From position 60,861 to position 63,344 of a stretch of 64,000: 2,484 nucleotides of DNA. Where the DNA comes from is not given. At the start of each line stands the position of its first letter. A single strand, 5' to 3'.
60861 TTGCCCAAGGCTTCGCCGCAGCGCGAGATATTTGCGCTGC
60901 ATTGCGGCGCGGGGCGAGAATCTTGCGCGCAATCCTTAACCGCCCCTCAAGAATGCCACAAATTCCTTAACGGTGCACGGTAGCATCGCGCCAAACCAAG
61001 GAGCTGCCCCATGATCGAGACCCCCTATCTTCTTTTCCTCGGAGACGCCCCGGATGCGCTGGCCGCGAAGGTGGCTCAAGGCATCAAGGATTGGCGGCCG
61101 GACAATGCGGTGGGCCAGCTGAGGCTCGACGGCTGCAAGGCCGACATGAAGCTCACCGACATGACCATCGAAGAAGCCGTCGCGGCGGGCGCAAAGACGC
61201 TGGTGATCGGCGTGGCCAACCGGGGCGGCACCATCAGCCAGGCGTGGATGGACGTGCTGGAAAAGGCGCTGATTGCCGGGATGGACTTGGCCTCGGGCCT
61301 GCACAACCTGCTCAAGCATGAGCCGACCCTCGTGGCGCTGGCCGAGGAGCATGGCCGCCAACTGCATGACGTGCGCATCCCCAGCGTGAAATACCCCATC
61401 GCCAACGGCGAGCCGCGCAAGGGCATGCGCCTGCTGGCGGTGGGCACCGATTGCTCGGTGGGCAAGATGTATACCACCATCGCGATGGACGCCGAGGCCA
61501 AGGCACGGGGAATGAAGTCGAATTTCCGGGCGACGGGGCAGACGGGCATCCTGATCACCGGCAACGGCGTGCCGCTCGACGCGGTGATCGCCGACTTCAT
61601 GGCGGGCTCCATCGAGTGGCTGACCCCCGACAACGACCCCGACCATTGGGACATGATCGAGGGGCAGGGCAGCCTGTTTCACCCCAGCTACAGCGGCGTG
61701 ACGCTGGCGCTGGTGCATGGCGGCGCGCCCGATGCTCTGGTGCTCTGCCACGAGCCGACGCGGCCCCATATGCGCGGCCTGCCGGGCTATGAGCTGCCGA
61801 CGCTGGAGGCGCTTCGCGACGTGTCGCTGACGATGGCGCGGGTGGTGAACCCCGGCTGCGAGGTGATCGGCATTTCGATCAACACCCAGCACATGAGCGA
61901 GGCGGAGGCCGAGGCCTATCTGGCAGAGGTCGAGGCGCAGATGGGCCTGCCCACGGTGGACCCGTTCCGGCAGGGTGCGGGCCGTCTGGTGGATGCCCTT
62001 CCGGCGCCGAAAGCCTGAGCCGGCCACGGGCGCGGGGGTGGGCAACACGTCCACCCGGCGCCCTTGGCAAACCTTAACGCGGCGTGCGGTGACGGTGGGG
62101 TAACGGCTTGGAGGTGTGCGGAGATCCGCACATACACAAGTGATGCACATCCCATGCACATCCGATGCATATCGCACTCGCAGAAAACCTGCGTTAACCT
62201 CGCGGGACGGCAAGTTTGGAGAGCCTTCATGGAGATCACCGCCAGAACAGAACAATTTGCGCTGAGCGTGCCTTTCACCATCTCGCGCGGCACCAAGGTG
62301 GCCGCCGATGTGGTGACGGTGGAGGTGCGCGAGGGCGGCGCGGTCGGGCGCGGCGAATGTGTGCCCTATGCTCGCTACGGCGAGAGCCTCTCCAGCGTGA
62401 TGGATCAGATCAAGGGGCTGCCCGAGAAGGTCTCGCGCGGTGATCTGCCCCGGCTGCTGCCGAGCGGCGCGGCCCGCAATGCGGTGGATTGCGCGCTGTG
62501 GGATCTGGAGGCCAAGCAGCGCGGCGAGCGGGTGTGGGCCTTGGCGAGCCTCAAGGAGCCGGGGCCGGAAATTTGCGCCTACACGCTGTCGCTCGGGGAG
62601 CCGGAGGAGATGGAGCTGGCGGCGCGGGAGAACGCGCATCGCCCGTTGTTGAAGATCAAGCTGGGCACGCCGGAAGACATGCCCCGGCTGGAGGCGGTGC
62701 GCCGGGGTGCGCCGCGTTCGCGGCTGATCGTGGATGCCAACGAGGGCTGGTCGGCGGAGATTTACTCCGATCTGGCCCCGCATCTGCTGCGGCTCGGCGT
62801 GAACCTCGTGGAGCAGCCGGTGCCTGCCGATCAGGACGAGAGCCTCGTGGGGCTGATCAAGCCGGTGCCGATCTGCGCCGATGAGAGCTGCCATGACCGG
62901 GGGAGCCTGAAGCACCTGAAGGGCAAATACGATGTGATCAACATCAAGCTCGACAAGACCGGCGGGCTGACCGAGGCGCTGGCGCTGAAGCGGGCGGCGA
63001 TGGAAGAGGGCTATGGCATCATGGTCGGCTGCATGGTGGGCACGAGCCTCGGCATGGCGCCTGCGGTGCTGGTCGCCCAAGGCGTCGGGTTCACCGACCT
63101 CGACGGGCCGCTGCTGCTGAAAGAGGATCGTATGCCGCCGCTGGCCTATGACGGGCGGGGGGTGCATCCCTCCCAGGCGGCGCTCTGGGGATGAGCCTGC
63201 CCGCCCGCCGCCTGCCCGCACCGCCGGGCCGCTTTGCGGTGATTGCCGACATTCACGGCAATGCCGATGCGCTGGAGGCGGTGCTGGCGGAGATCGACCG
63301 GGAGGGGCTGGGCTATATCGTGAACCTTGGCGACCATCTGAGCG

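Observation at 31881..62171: Dispersed non-coding element: four ATGCA(C/T)A units phased at exactly 11 bp, present twice 30 kb apart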

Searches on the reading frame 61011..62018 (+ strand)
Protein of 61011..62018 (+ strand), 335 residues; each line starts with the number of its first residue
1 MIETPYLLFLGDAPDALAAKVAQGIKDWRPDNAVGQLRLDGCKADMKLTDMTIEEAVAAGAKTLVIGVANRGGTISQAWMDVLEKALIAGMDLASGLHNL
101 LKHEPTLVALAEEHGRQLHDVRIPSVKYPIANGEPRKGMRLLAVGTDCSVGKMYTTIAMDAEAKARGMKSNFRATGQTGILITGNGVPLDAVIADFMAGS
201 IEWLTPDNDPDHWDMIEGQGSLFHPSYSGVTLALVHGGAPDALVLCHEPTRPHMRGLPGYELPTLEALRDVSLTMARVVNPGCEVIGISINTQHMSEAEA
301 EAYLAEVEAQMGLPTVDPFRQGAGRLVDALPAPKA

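Call 16: search_protein_families(library=pfam, proteins=[window:61011-62018:+])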
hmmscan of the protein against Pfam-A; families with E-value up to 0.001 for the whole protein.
window:61011-62018:+ (335 aa): 2 families
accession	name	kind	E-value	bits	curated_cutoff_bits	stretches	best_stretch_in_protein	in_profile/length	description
PF07755.17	DUF1611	-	5.6e-79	264.7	25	1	130-327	2-201/201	Domain of unknown function (DUF1611_C) P-loop domain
PF17396.8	DUF1611_N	-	1.4e-24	86.7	22.6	1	41-124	5-95/95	Domain of unknown function (DUF1611_N) Rossmann-like domain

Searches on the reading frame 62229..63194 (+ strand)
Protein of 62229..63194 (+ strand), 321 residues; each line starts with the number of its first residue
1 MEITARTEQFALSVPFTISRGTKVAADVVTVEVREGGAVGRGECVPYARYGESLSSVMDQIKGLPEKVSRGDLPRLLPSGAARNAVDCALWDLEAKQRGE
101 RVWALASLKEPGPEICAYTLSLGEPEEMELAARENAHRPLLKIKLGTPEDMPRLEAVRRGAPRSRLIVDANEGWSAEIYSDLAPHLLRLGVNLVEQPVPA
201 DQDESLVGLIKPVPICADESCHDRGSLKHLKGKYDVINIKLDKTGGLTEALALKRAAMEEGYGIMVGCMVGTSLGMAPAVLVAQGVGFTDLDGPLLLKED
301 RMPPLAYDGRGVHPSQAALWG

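Call 16: search_protein_families(library=pfam, proteins=[window:62229-63194:+])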
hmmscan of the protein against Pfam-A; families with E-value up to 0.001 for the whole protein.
window:62229-63194:+ (321 aa): 2 families
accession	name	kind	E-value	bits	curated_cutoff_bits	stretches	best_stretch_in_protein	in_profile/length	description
PF13378.12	MR_MLE_C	-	3.3e-25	89.5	29.4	1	139-286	16-171/219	Enolase C-terminal domain-like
PF02746.21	MR_MLE_N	-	1.4e-13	51.5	22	1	3-105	4-115/117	Mandelate racemase / muconate lactonizing enzyme, N-terminal domain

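Call 52: find_homologous_proteins(query=window:62229-63194:+, max_evalue=1e-40)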
Query window:62229-63194:+ (321 aa): 8000 proteins with E <= 1e-40 among 8000 candidates; the best 120 are listed.
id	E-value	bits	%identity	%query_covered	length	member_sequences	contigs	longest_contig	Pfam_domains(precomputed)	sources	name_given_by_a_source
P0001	8.6e-197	671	94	100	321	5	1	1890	PF13378.13,PF02746.22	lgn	-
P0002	3.9e-196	669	93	100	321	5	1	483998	PF13378.13,PF02746.22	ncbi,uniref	ncbi:MAG: dipeptide epimerase [Vannielia sp.]|uniref:N-acetyl-D-Glu racemase DgcA n=1 Tax=Vannielia 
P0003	5.0e-182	622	87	100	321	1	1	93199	PF13378.13,PF02746.22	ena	-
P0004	4.9e-179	613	85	100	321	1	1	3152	PF13378.13,PF02746.22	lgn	-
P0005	1.1e-178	612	85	100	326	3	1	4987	PF13378.13,PF02746.22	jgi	-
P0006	6.1e-149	514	72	100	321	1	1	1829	PF13378.13,PF02746.22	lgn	-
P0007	2.8e-148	512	72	100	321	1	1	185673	PF13378.13,PF02746.22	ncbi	-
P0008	1.1e-147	510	72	100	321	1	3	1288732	PF13378.13,PF02746.22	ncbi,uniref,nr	ncbi:N-acetyl-D-Glu racemase DgcA [Wenxinia marina]|uniref:Dipeptide epimerase n=1 Tax=Wenxinia mari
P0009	1.4e-147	509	72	99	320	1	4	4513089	PF13378.13,PF02746.22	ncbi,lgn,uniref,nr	ncbi:N-acetyl-D-Glu racemase DgcA [Sagittula stellata]|uniref:Dipeptide epimerase n=1 Tax=Sagittula 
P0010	2.8e-147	508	72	100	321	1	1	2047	PF13378.13,PF02746.22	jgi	jgi:L-alanine-DL-glutamate epimerase-like enolase superfamily enzyme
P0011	3.2e-147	508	71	100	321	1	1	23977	PF13378.13,PF02746.22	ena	-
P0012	3.8e-147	508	72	99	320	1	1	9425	PF13378.13,PF02746.22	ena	-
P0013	4.0e-147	508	73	99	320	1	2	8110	PF13378.13,PF02746.22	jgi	jgi:L-Ala-D/L-Glu epimerase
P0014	4.9e-147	508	69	100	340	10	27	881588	PF13378.13,PF02746.22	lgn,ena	-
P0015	5.6e-147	507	73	100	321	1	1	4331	PF13378.13,PF02746.22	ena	-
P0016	5.9e-147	507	72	100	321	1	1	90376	PF13378.13,PF02746.22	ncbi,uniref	ncbi:N-acetyl-D-Glu racemase DgcA [Roseovarius ramblicola]|uniref:Dipeptide epimerase n=1 Tax=Roseov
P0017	5.9e-147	507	71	100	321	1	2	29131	PF13378.13,PF02746.22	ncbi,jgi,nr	ncbi:MAG: dipeptide epimerase [Pelagimonas sp.]|jgi:L-alanine-DL-glutamate epimerase-like enolase su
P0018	7.2e-147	507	71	100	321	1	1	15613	PF13378.13,PF02746.22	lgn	-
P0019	8.2e-147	507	72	100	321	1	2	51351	PF13378.13,PF02746.22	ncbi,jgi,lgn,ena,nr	ncbi:MAG TPA: dipeptide epimerase [Rhodobacteraceae bacterium]|nr:dipeptide epimerase [Paracoccaceae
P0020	1.3e-146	506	72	99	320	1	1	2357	PF13378.13,PF02746.22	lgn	-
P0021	1.4e-146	506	72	99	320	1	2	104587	PF13378.13,PF02746.22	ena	-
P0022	1.6e-146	506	71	100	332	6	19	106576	PF13378.13,PF02746.22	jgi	jgi:L-alanine-DL-glutamate epimerase-like enolase superfamily enzyme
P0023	1.8e-146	506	71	100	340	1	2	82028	PF13378.13,PF02746.22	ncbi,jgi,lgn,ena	-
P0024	1.8e-146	506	72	100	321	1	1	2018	PF13378.13,PF02746.22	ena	-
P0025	2.3e-146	505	72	100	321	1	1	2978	PF13378.13,PF02746.22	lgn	-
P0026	3.3e-146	505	71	99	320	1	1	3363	PF13378.13,PF02746.22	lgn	-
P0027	3.6e-146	505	72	100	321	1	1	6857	PF13378.13,PF02746.22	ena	-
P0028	4.5e-146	504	72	99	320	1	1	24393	PF13378.13,PF02746.22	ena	-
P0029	4.6e-146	504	71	100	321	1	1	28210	PF13378.13,PF02746.22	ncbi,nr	ncbi:dipeptide epimerase [Ponticoccus gilvus]|nr:dipeptide epimerase [Enemella evansiae]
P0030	4.9e-146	504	72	100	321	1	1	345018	PF13378.13,PF02746.22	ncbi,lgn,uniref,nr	ncbi:N-acetyl-D-Glu racemase DgcA [Maliponia aquimaris]|uniref:Dipeptide epimerase n=1 Tax=Maliponia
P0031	5.4e-146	504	72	99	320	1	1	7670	PF13378.13,PF02746.22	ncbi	-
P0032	6.0e-146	504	72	100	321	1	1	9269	PF13378.13,PF02746.22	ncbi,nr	ncbi:MAG: dipeptide epimerase [Roseovarius sp.]|nr:dipeptide epimerase [Roseovarius sp.]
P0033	6.3e-146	504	72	99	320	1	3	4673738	PF13378.13,PF02746.22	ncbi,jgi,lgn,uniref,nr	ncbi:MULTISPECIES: N-acetyl-D-Glu racemase DgcA [Roseobacteraceae]|jgi:L-alanine-DL-glutamate epimer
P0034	6.6e-146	504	71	100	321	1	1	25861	PF13378.13,PF02746.22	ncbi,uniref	ncbi:N-acetyl-D-Glu racemase DgcA [Pseudooceanicola sp.]|uniref:N-acetyl-D-Glu racemase DgcA n=1 Tax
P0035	7.2e-146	504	72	100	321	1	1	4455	PF13378.13,PF02746.22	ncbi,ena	-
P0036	7.4e-146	504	72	99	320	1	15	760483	PF13378.13,PF02746.22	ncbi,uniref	ncbi:MAG: N-acetyl-D-Glu racemase DgcA [Sagittula sp.]|uniref:N-acetyl-D-Glu racemase DgcA n=1 Tax=S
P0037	8.0e-146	504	70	100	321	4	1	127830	PF13378.13,PF02746.22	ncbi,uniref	ncbi:N-acetyl-D-Glu racemase DgcA [Fluviibacterium sp. S390]|uniref:N-acetyl-D-Glu racemase DgcA n=1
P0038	8.2e-146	503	71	100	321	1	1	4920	PF13378.13,PF02746.22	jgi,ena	-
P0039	1.1e-145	503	71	100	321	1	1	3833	PF13378.13,PF02746.22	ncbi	-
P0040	1.2e-145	503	70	100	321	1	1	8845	PF13378.13,PF02746.22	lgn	-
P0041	1.3e-145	503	70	100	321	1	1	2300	PF13378.13,PF02746.22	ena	-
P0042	1.4e-145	503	71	100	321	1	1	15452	PF13378.13,PF02746.22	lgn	-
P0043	1.5e-145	503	70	100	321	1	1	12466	PF13378.13,PF02746.22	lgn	-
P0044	1.8e-145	502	71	100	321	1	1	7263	PF13378.13,PF02746.22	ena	-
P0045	1.9e-145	502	72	99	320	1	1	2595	PF13378.13,PF02746.22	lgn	-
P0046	2.0e-145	502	70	100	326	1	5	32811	PF13378.13,PF02746.22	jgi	jgi:L-alanine-DL-glutamate epimerase-like enolase superfamily enzyme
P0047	2.3e-145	502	70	100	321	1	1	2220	PF13378.13,PF02746.22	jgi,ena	-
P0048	2.4e-145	502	70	100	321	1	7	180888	PF13378.13,PF02746.22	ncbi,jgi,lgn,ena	-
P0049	2.8e-145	502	72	99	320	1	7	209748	PF13378.13,PF02746.22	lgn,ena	-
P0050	2.9e-145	502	71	100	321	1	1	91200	PF13378.13,PF02746.22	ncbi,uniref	ncbi:N-acetyl-D-Glu racemase DgcA [Primorskyibacter sp. 2E107]|uniref:N-acetyl-D-Glu racemase DgcA n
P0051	3.0e-145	502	69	100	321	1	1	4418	PF13378.13,PF02746.22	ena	-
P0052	3.2e-145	502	71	100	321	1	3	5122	PF13378.13,PF02746.22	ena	-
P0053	3.4e-145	501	71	100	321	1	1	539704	PF13378.13,PF02746.22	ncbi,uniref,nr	ncbi:N-acetyl-D-Glu racemase DgcA [Maritimibacter sp. DP1N21-5]|uniref:N-acetyl-D-Glu racemase DgcA 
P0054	3.4e-145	501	70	100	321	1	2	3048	PF13378.13,PF02746.22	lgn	-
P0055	3.7e-145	501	69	100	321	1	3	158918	PF13378.13,PF02746.22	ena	-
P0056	3.7e-145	501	70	100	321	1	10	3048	PF13378.13,PF02746.22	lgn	-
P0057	4.5e-145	501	71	100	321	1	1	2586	PF13378.13,PF02746.22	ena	-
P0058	4.8e-145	501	71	100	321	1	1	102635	PF13378.13,PF02746.22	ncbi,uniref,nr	ncbi:N-acetyl-D-Glu racemase DgcA [Pseudoruegeria sp. SK021]|uniref:N-acetyl-D-Glu racemase DgcA n=1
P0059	4.8e-145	501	70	100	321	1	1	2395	PF13378.13,PF02746.22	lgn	-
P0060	4.8e-145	501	70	99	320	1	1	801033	PF13378.13,PF02746.22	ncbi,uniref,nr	ncbi:N-acetyl-D-Glu racemase DgcA [Falsirhodobacter sp. 20TX0035]|uniref:N-acetyl-D-Glu racemase Dgc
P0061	4.9e-145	501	70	100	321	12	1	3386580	PF13378.13,PF02746.22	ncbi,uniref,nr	ncbi:N-acetyl-D-Glu racemase DgcA [Thalassovita sp.]|uniref:N-acetyl-D-Glu racemase DgcA n=1 Tax=Tha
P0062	5.0e-145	501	69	100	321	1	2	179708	PF13378.13,PF02746.22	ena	-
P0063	5.8e-145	501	71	100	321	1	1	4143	PF13378.13,PF02746.22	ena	-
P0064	5.9e-145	501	70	100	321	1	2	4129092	PF13378.13,PF02746.22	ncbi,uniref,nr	ncbi:N-acetyl-D-Glu racemase DgcA [Ponticoccus alexandrii]|uniref:Dipeptide epimerase n=1 Tax=Pontic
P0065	5.9e-145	501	69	100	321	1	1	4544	PF13378.13,PF02746.22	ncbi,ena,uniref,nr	ncbi:N-acetyl-D-Glu racemase DgcA [uncultured Roseovarius sp.]|uniref:N-acetyl-D-Glu racemase DgcA n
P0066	6.1e-145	501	70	100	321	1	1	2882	PF13378.13,PF02746.22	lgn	-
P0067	6.6e-145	501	70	100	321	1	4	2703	PF13378.13,PF02746.22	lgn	-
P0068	7.1e-145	500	71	99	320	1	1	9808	PF13378.13,PF02746.22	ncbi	-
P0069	8.0e-145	500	70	100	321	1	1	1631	PF13378.13,PF02746.22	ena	-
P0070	8.0e-145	500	71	100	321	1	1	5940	PF13378.13,PF02746.22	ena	-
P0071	8.4e-145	500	69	100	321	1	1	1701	PF13378.13,PF02746.22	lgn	-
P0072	8.7e-145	500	71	100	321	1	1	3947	PF13378.13,PF02746.22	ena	-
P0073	9.1e-145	500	69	100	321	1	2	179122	PF13378.13,PF02746.22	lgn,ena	-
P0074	1.2e-144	500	71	100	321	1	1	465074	PF13378.13,PF02746.22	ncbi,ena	-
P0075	1.2e-144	500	69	100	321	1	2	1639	PF13378.13,PF02746.22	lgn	-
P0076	1.3e-144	500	69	100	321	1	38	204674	PF13378.13,PF02746.22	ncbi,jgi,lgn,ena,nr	ncbi:MAG: dipeptide epimerase [Tateyamaria sp.]|jgi:L-alanine-DL-glutamate epimerase-like enolase su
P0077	1.3e-144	500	71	100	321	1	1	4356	PF13378.13,PF02746.22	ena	-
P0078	1.3e-144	500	70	100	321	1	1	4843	PF13378.13,PF02746.22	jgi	jgi:L-alanine-DL-glutamate epimerase-like enolase superfamily enzyme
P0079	1.3e-144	500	71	100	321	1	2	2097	PF13378.13,PF02746.22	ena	-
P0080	1.3e-144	500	70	100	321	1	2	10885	PF13378.13,PF02746.22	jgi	-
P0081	1.3e-144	499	69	100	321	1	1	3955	PF13378.13,PF02746.22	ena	-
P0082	1.4e-144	499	70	100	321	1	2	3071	PF13378.13,PF02746.22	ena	-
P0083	1.4e-144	499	69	100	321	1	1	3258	PF13378.13,PF02746.22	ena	-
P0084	1.4e-144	499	71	100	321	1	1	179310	PF13378.13,PF02746.22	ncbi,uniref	ncbi:N-acetyl-D-Glu racemase DgcA [Ponticoccus sp. (in: a-proteobacteria)]|uniref:N-acetyl-D-Glu rac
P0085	1.5e-144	499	70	100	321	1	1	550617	PF13378.13,PF02746.22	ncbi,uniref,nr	ncbi:N-acetyl-D-Glu racemase DgcA [uncultured Aliiroseovarius sp.]|uniref:N-acetyl-D-Glu racemase Dg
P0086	1.5e-144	499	72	99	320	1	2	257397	PF13378.13,PF02746.22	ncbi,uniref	ncbi:N-acetyl-D-Glu racemase DgcA [Sagittula sp.]|uniref:N-acetyl-D-Glu racemase DgcA n=1 Tax=Sagitt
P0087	1.5e-144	499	69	100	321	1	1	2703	PF13378.13,PF02746.22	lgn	-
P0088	1.5e-144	499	69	100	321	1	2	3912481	PF13378.13,PF02746.22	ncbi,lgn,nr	ncbi:mandelate racemase/muconate lactonizing enzyme family protein [Rhodobacterales bacterium Y4I]|n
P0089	1.5e-144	499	70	100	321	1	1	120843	PF13378.13,PF02746.22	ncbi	-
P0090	1.6e-144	499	69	100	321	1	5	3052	PF13378.13,PF02746.22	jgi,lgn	jgi:L-alanine-DL-glutamate epimerase-like enolase superfamily enzyme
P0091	1.7e-144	499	70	100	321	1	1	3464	PF13378.13,PF02746.22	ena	-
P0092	1.7e-144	499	70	100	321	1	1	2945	PF13378.13,PF02746.22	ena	-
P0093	1.7e-144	499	71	99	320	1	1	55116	PF13378.13,PF02746.22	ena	-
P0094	1.7e-144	499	71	100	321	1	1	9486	PF13378.13,PF02746.22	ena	-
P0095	2.0e-144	499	70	99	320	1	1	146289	PF13378.13,PF02746.22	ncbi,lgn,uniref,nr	ncbi:dipeptide epimerase [Tropicibacter sp. R15_0]|uniref:N-acetyl-D-Glu racemase DgcA n=1 Tax=Tropi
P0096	2.0e-144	499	70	100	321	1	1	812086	PF13378.13,PF02746.22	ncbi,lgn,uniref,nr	ncbi:N-acetyl-D-Glu racemase DgcA [Aliiroseovarius marinus]|uniref:N-acetyl-D-Glu racemase DgcA n=1 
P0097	2.1e-144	499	71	100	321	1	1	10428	PF13378.13,PF02746.22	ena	-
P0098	2.1e-144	499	71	100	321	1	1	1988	PF13378.13,PF02746.22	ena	-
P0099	2.2e-144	499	70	100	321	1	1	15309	PF13378.13,PF02746.22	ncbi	-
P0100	2.2e-144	499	69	100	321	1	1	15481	PF13378.13,PF02746.22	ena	-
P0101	2.2e-144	499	70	100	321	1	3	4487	PF13378.13,PF02746.22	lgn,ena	-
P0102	2.2e-144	499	70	100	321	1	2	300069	PF13378.13,PF02746.22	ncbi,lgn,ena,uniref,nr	ncbi:dipeptide epimerase [Aliiroseovarius sp. S1123]|uniref:N-acetyl-D-Glu racemase DgcA n=1 Tax=unc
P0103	2.2e-144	499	69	100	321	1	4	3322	PF13378.13,PF02746.22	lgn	-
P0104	2.3e-144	499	69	100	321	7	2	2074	PF13378.13,PF02746.22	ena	-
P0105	2.3e-144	499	70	100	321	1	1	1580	PF13378.13,PF02746.22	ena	-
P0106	2.3e-144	499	70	100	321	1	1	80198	PF13378.13,PF02746.22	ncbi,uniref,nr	ncbi:N-acetyl-D-Glu racemase DgcA [Tritonibacter horizontis]|uniref:Dipeptide epimerase n=1 Tax=Trit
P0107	2.3e-144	499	71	100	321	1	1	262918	PF13378.13,PF02746.22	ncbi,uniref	ncbi:N-acetyl-D-Glu racemase DgcA [Roseovarius autotrophicus]|uniref:N-acetyl-D-Glu racemase DgcA n=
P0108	2.4e-144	499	71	100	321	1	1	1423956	PF13378.13,PF02746.22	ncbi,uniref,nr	ncbi:N-acetyl-D-Glu racemase DgcA [Flavimaricola marinus]|uniref:N-acetyl-D-Glu racemase DgcA n=1 Ta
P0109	2.4e-144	499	70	100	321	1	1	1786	PF13378.13,PF02746.22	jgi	jgi:L-alanine-DL-glutamate epimerase-like enolase superfamily enzyme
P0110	2.4e-144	499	70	100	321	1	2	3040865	PF13378.13,PF02746.22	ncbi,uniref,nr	ncbi:dipeptide epimerase [Roseovarius sp. LXJ103]|uniref:N-acetyl-D-Glu racemase DgcA n=1 Tax=Roseov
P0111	2.5e-144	499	71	100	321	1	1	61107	PF13378.13,PF02746.22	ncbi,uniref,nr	ncbi:N-acetyl-D-Glu racemase DgcA [Aestuariicoccus sp. MJ-SS9]|uniref:N-acetyl-D-Glu racemase DgcA n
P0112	2.5e-144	499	69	100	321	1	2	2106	PF13378.13,PF02746.22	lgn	-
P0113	2.5e-144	499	70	100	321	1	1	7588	PF13378.13,PF02746.22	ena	-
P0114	2.6e-144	499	69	100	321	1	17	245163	PF13378.13,PF02746.22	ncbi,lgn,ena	-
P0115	2.9e-144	498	69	100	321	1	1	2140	PF13378.13,PF02746.22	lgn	-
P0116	2.9e-144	498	69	100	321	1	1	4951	PF13378.13,PF02746.22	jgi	-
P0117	3.0e-144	498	71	100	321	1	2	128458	PF13378.13,PF02746.22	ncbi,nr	ncbi:MAG: dipeptide epimerase [Roseovarius sp.]|nr:dipeptide epimerase [Roseovarius sp.]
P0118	3.1e-144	498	69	100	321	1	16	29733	PF13378.13,PF02746.22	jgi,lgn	jgi:L-alanine-DL-glutamate epimerase-like enolase superfamily enzyme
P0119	3.2e-144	498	69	100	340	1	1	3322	PF13378.13,PF02746.22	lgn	-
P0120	3.2e-144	498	70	100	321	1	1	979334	PF13378.13,PF02746.22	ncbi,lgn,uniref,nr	ncbi:N-acetyl-D-Glu racemase DgcA [Sinisalibacter aestuarii]|uniref:Dipeptide epimerase n=1 Tax=Sini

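Call 53: find_encoding_contigs(protein=P0002, flank=10000, max_places=2)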
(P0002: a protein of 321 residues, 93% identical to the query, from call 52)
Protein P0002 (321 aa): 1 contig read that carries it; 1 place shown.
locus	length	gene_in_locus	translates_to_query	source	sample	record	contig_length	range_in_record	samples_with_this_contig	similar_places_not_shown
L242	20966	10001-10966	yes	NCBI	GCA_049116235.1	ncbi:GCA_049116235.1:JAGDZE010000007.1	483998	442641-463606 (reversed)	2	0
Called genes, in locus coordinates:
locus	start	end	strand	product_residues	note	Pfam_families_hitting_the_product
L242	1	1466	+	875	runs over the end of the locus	PF13779:DUF4175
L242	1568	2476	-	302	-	PF13717:Zn_ribbon_4, PF13719:Zn_ribbon_5 (weak)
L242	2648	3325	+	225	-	PF00005:ABC_tran, PF13304:AAA_21 (faint)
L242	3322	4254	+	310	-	PF02687:FtsX (weak)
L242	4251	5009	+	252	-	PF01553:Acyltransferase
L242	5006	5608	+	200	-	PF01243:PNPOx_N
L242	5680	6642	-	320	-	PF03255:ACCA, PF01039:Carboxyl_trans, PF06833:MdcE (faint)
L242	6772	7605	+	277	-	PF00165:HTH_AraC (weak), PF12833:HTH_18, PF00165:HTH_AraC, PF06445:GyrI-like, PF14526:Cass2 (weak)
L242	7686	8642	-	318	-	PF03328:HpcH_HpaI, PF15617:C-C_Bond_Lyase (faint), PF22484:DUF6986 (weak)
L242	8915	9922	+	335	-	PF17396:DUF1611_N, PF07755:DUF1611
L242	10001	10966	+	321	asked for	PF02746:MR_MLE_N, PF13378:MR_MLE_C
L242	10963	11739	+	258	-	PF00149:Metallophos, PF12850:Metallophos_2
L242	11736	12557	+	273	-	-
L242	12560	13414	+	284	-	PF01063:Aminotran_4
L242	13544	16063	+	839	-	PF00691:OmpA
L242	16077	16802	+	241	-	-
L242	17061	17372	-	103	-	PF06844:DUF1244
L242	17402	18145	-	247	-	PF05013:FGase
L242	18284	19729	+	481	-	PF00224:PK, PF02887:PK_C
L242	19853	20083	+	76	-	-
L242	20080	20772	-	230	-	PF02129:Peptidase_S15 (faint), PF01738:DLH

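Call 54: find_encoding_contigs(protein=P0003, flank=10000, max_places=2)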
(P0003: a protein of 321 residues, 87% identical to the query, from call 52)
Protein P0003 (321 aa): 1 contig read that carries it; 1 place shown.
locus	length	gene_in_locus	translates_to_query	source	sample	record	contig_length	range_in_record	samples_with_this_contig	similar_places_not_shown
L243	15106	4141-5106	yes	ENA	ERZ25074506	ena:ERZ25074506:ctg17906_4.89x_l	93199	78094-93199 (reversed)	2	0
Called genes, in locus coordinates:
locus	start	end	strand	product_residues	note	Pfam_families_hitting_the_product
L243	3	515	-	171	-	?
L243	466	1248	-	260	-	PF03255:ACCA, PF01039:Carboxyl_trans, PF06833:MdcE (weak)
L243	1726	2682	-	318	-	PF03328:HpcH_HpaI, PF15617:C-C_Bond_Lyase (faint), PF22484:DUF6986 (weak)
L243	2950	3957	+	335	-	PF17396:DUF1611_N, PF07755:DUF1611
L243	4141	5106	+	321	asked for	PF02746:MR_MLE_N, PF13378:MR_MLE_C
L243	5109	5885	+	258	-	PF00149:Metallophos, PF12850:Metallophos_2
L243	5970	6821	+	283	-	PF01063:Aminotran_4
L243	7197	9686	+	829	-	PF00691:OmpA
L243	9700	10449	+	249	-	-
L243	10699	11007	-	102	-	PF06844:DUF1244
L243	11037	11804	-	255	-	PF05013:FGase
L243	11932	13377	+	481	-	PF00224:PK, PF02887:PK_C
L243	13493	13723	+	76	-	-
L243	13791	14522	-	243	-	PF01738:DLH, PF00326:Peptidase_S9 (faint)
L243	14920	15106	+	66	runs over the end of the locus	PF01632:Ribosomal_L35p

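Call 55: find_encoding_contigs(protein=P0009, flank=10000, max_places=1)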
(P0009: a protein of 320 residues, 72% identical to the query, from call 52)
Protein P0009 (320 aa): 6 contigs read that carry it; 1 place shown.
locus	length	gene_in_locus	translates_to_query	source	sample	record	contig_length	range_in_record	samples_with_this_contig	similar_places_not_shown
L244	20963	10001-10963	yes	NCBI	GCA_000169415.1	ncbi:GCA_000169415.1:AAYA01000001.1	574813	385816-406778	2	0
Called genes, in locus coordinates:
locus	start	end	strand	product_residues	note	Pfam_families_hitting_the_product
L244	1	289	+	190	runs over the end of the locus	-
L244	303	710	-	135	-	PF00085:Thioredoxin (weak), PF13899:Thioredoxin_7 (faint)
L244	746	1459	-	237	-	PF02683:DsbD_TM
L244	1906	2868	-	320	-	PF03255:ACCA, PF01039:Carboxyl_trans, PF06833:MdcE (weak)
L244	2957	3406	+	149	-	PF00165:HTH_AraC (faint), PF12833:HTH_18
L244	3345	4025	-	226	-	PF01810:LysE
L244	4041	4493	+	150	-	PF13404:HTH_AsnC-type, PF13412:HTH_24, PF01037:AsnC_trans_reg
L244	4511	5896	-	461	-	PF13489:Methyltransf_23 (weak), PF13847:Methyltransf_31 (weak), PF08241:Methyltransf_11 (weak), PF08242:Methyltransf_12, PF13649:Methyltransf_25, PF10119:MethyTransf_Reg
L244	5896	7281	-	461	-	PF13489:Methyltransf_23, PF08241:Methyltransf_11 (weak), PF08242:Methyltransf_12, PF13649:Methyltransf_25, PF13847:Methyltransf_31, PF10119:MethyTransf_Reg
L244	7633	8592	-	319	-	PF03328:HpcH_HpaI, PF15617:C-C_Bond_Lyase (weak)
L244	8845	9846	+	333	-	PF17396:DUF1611_N, PF07755:DUF1611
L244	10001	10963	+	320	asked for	PF02746:MR_MLE_N, PF13378:MR_MLE_C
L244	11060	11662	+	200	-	PF27456:NudK_N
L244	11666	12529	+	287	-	PF01063:Aminotran_4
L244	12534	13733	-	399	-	PF01266:DAO (weak), PF03486:HI0933_like, PF22780:HI0933_like_1st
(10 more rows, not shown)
